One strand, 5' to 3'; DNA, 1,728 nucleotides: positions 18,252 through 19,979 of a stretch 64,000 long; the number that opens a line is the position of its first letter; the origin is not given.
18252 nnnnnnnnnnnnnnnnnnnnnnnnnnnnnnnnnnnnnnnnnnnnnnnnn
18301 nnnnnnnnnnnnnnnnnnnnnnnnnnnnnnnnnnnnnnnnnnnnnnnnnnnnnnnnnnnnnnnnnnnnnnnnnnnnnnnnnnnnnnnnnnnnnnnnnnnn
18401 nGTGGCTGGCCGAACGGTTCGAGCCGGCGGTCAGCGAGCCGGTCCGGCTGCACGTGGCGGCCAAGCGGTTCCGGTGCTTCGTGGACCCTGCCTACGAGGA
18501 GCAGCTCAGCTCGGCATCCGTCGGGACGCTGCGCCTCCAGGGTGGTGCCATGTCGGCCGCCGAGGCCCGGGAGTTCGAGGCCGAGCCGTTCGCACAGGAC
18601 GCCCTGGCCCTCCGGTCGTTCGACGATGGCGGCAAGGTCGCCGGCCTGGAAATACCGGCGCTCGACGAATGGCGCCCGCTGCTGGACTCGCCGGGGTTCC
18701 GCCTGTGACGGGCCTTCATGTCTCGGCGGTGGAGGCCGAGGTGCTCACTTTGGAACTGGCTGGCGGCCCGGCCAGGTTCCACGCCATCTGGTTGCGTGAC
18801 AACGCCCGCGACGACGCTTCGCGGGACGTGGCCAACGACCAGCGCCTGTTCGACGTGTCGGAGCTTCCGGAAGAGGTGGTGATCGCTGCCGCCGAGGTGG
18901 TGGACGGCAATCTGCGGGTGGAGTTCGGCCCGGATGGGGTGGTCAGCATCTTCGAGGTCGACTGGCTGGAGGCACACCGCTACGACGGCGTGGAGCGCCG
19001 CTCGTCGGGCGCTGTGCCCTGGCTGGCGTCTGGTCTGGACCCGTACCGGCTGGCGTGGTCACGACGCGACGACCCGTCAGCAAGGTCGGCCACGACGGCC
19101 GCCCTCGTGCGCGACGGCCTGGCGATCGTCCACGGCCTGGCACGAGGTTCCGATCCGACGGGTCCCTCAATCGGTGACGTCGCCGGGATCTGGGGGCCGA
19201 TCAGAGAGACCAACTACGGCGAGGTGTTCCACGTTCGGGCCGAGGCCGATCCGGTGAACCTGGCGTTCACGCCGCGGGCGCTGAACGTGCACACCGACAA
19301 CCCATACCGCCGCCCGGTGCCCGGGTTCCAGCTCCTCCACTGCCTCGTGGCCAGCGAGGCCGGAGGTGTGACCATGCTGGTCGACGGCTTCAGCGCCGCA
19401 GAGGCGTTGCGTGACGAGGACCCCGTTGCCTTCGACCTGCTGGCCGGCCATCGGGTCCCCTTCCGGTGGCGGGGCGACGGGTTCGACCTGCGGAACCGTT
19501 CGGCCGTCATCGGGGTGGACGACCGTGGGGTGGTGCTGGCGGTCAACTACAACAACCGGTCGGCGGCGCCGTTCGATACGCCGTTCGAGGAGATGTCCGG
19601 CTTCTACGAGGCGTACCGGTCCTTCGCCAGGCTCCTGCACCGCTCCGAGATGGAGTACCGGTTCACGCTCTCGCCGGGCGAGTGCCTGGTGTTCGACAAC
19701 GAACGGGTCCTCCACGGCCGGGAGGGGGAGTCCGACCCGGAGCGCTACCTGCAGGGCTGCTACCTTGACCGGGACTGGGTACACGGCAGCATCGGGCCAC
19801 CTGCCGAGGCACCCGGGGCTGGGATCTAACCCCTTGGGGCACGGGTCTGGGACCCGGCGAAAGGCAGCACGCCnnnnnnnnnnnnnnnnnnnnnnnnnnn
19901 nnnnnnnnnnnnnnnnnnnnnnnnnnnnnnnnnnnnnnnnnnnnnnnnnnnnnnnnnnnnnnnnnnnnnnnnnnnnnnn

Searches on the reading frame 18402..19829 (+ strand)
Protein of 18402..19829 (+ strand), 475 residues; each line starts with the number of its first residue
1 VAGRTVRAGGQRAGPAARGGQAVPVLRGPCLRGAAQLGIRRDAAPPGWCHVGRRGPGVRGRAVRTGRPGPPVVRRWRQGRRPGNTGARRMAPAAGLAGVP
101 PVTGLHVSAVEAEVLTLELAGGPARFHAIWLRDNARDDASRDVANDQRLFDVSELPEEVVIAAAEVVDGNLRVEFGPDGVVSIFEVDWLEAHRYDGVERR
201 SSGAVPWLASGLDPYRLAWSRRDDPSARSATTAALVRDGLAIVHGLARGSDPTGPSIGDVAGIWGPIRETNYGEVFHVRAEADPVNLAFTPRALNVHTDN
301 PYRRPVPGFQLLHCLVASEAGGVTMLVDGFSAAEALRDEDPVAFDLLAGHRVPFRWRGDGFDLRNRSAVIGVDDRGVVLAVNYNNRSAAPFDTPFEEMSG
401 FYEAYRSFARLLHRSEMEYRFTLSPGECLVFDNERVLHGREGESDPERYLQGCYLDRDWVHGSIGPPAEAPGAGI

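Call 84: search_protein_families(library=pfam, max_evalue=0.0001, proteins=[window:18402-19829:+])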
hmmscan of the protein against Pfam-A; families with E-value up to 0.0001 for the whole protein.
window:18402-19829:+ (475 aa): 1 family
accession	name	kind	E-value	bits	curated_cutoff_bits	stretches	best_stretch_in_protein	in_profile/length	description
PF02668.22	TauD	-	1.9e-39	136.6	27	1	223-454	22-267/267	Taurine catabolism dioxygenase TauD, TfdA family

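Call 90: search_protein_families(library=ncbifam, max_evalue=1e-10, proteins=[window:18402-19829:+])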
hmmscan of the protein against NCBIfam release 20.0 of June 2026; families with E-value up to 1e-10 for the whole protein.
window:18402-19829:+ (475 aa): 3 families
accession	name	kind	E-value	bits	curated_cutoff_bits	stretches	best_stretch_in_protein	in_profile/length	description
NF049936.1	TriMthamethphnDioxTmpA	equivalog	1.5e-106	356.3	400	1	121-461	9-355/366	2-trimethylaminoethylphosphonate dioxygenase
TIGR02409.1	carnitine_bodg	equivalog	2.1e-83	280.4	414.75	1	124-462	12-359/366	gamma-butyrobetaine dioxygenase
TIGR02410.1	carnitine_TMLD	equivalog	6.1e-50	170.8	268.3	1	125-458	1-351/362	trimethyllysine dioxygenase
